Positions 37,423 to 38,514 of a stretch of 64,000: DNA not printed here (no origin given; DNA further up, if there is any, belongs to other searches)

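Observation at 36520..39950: Same-strand ribokinase / GlcN6P deaminase / membrane transporter cluster; the two enzymes are bacterial-type and GC-elevated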

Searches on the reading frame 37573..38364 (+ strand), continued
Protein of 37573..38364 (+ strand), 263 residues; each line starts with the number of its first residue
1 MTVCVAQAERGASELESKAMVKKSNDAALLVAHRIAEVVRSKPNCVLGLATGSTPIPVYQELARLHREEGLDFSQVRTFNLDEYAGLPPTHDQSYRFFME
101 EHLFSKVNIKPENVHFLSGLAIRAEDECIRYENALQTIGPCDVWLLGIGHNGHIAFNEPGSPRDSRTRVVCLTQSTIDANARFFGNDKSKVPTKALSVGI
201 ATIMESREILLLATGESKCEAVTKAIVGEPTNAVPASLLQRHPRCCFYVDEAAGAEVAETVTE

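Call 28: find_encoding_contigs(protein=P0306, flank=10000, max_places=2)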
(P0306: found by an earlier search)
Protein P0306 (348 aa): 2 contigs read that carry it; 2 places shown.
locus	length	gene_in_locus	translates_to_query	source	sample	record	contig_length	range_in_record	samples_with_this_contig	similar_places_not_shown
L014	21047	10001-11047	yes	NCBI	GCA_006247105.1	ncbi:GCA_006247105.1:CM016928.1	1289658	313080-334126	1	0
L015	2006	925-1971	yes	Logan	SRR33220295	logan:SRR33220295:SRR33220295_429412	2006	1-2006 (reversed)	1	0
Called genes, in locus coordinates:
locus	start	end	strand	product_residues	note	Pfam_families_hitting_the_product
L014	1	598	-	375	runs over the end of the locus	PF06728:PIG-U (weak), PF05007:Mannosyl_trans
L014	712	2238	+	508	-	PF01545:Cation_efflux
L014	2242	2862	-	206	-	PF00505:HMG_box (weak)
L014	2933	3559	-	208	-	PF13238:AAA_18, PF00406:ADK, PF13207:AAA_17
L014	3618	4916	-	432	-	-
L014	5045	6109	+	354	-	-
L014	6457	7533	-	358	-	PF21032:PROPPIN, PF25174:Beta-prop_THOC3, PF23414:Beta-prop_EML_2, PF25173:Beta-prop_WDR3_1st (weak), PF24814:WD40_Prp19 (weak), PF21034:BCAS3_WD40 (weak), PF23381:Beta-prop_IFT122_1st, PF25175:Beta-prop_WDR5, +6 more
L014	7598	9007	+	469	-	-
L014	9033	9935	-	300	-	-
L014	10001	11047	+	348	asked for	PF00294:PfkB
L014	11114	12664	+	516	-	PF00892:EamA (weak)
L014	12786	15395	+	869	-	-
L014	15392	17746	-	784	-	PF24780:WD40_MABP1-WDR62_1st, PF25173:Beta-prop_WDR3_1st, PF24807:WD40_CDC20-Fz, PF25174:Beta-prop_THOC3, PF23414:Beta-prop_EML_2, PF25173:Beta-prop_WDR3_1st, PF25175:Beta-prop_WDR5, PF24796:WDR55, +20 more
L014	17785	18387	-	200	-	PF18477:PIN_9, PF04900:Fcf1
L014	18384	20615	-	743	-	PF13401:AAA_22 (faint), PF13191:AAA_16 (weak), PF00004:AAA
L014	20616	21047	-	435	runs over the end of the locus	-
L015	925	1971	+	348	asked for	PF00294:PfkB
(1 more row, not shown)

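Call 30: find_encoding_contigs(protein=P0292, flank=10000, max_places=2)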
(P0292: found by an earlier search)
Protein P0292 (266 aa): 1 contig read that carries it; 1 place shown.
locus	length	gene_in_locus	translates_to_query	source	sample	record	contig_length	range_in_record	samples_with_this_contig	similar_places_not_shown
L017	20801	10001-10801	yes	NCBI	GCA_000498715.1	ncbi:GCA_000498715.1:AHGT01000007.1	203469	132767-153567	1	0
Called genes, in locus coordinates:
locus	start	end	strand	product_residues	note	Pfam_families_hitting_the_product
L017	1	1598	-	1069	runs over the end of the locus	-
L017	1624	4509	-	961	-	PF13393:tRNA-synt_His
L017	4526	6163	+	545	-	-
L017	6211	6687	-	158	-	-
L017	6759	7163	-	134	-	PF00085:Thioredoxin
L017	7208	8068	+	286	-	PF13415:Beta-prop_FBX42, PF24681:Kelch_KLHDC2_KLHL20_DRC7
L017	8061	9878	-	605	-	-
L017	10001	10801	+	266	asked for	PF01182:Glucosamine_iso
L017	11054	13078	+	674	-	PF04615:Utp14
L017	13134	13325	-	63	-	PF04135:Nop10p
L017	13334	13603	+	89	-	PF12861:zf-ANAPC11, PF12678:zf-rbx1, PF13639:zf-RING_2 (weak), PF00097:zf-C3HC4 (weak), PF13923:zf-C3HC4_2 (weak)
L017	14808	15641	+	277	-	-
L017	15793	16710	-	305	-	PF12796:Ank_2 (weak), PF12796:Ank_2 (weak), PF12796:Ank_2, PF13637:Ank_4 (weak), PF00023:Ank (weak), PF13637:Ank_4, PF12796:Ank_2, PF00023:Ank (weak), +4 more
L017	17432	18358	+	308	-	PF00112:Peptidase_C1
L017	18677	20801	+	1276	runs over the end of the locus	PF00176:SNF2-rel_dom, PF04851:ResIII (weak), PF11496:HDA2-3, PF00271:Helicase_C, PF09111:SLIDE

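Call 35: find_encoding_contigs(protein=P0293, flank=3000, max_places=1)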
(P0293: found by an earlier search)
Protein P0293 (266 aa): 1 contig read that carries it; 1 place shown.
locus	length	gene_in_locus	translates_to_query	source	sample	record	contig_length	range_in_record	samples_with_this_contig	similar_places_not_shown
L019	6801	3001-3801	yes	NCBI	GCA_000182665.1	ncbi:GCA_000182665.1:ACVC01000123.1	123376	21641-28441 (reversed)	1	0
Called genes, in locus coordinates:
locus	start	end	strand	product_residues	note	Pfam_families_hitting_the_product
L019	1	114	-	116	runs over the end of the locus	PF00085:Thioredoxin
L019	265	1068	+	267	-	PF13415:Beta-prop_FBX42, PF24681:Kelch_KLHDC2_KLHL20_DRC7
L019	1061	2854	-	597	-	-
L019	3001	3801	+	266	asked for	PF01182:Glucosamine_iso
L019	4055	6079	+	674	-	PF04615:Utp14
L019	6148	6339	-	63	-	PF04135:Nop10p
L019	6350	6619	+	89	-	PF12861:zf-ANAPC11, PF12678:zf-rbx1, PF13639:zf-RING_2 (weak), PF00097:zf-C3HC4 (weak), PF13923:zf-C3HC4_2 (weak)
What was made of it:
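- Tried and rejected: I used the DHA2 and P15 loci instead (calls 30, 35).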

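Call 56: search_solved_structures(query=window:37573-38364:+, max_evalue=1e-40, show_alignments=5)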
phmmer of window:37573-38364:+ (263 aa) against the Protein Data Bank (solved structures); distinct sequences matched with E-value up to 1e-40: 11.
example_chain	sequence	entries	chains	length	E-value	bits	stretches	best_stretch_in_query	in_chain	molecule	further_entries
2bkv_A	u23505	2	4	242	1.4e-58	201.3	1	29-253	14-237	GLUCOSAMINE-6-PHOSPHATE DEAMINASE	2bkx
1ne7_A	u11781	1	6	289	6.4e-57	195.9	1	30-257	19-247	Glucosamine-6-phosphate isomerase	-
7lqn_A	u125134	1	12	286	2.6e-55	190.6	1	43-257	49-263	Glucosamine-6-phosphate deaminase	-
3hn6_A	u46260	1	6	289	3.6e-54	186.9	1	27-256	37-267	Glucosamine-6-phosphate deaminase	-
5hj5_A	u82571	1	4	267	7.3e-54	185.9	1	26-257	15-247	Glucosamine-6-phosphate deaminase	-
4r7t_A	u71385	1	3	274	7.9e-54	185.8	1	26-257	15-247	Glucosamine-6-phosphate deaminase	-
7lqm_A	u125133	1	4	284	6.5e-53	182.8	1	41-257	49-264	Glucosamine-6-phosphate deaminase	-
1cd5_A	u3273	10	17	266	3e-51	177.4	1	44-257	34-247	PROTEIN (GLUCOSAMINE 6-PHOSPHATE DEAMINASE) | GLUCOSAMINE 6-PHOSPHATE DEAMINASE | GLUCOSAMINE-6-PHOSPHATE DEAMINASE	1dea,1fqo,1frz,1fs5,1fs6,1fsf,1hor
2ri1_A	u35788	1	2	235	2.1e-50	174.6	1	27-256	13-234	Glucosamine-6-phosphate deaminase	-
2ri0_A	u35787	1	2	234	2.1e-50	174.6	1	28-256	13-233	Glucosamine-6-phosphate deaminase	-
1jt9_A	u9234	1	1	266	4e-50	173.7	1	44-257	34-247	Glucosamine-6-Phosphate deaminase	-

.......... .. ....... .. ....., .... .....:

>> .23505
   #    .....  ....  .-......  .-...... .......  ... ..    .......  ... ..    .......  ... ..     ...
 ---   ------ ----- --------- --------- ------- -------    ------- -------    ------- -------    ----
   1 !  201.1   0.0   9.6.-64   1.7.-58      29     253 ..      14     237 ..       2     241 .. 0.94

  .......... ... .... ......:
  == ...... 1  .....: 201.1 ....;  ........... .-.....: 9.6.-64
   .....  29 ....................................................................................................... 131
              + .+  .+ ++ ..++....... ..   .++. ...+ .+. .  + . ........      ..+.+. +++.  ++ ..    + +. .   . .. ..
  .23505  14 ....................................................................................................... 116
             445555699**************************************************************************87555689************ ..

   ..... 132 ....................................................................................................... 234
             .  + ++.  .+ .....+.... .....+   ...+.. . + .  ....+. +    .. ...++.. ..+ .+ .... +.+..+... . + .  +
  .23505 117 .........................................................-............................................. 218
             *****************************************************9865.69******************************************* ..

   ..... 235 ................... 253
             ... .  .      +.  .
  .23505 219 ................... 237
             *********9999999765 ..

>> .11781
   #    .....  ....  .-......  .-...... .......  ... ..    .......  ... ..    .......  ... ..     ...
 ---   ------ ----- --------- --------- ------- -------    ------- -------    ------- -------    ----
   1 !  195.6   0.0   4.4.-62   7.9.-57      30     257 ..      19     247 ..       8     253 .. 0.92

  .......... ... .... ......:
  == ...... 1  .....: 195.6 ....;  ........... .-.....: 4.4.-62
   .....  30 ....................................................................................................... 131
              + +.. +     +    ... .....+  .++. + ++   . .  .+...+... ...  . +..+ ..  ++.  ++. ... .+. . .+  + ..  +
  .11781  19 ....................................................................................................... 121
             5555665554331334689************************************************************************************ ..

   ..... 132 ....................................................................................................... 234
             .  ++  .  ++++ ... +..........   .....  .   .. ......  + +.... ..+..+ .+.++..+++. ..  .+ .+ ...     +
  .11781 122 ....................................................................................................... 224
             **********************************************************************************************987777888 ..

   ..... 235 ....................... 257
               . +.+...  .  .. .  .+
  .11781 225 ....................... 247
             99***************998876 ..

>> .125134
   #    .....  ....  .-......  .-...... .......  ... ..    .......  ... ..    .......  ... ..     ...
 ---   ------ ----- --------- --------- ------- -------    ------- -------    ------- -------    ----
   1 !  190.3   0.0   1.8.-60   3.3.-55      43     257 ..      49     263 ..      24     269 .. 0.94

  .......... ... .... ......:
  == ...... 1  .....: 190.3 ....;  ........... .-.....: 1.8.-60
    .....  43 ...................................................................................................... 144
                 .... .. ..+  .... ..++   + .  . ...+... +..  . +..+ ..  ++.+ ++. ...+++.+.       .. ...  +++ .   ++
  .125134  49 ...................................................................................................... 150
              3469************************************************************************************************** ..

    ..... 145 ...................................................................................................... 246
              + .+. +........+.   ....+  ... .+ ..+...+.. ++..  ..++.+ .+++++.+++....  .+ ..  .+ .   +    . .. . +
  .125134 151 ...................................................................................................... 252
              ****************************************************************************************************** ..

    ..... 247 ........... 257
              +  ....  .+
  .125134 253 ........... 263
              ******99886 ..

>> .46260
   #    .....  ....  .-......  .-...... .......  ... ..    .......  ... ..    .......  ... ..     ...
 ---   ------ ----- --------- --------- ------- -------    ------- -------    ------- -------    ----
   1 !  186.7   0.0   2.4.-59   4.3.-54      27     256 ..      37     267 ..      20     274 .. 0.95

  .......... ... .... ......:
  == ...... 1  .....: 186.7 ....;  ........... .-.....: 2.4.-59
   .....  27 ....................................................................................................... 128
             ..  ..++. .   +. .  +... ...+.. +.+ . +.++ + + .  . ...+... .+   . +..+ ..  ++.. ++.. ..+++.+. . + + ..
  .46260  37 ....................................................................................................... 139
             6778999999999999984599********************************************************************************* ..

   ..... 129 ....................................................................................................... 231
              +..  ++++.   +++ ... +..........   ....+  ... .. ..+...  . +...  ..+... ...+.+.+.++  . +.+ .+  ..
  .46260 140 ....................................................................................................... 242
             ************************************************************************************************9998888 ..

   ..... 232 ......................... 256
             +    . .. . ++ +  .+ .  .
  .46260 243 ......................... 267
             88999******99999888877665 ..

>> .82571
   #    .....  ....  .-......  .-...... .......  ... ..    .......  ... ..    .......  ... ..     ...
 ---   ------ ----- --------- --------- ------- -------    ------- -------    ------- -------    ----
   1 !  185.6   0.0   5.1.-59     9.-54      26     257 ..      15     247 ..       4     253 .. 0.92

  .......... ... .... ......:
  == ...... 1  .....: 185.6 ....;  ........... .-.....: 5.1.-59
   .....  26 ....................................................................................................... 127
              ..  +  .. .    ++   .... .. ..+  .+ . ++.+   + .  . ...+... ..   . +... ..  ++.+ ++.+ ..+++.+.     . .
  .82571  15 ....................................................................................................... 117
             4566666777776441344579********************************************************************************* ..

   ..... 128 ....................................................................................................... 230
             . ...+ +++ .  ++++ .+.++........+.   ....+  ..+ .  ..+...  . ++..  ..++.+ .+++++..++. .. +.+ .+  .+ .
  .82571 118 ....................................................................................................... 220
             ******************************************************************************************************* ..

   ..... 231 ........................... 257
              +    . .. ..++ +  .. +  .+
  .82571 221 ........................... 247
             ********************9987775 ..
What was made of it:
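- On NagB / glucosamine-6-phosphate deaminase (PF01182): NLDEY and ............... align with the solved NagB and GNPDA1 chains (call 56).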
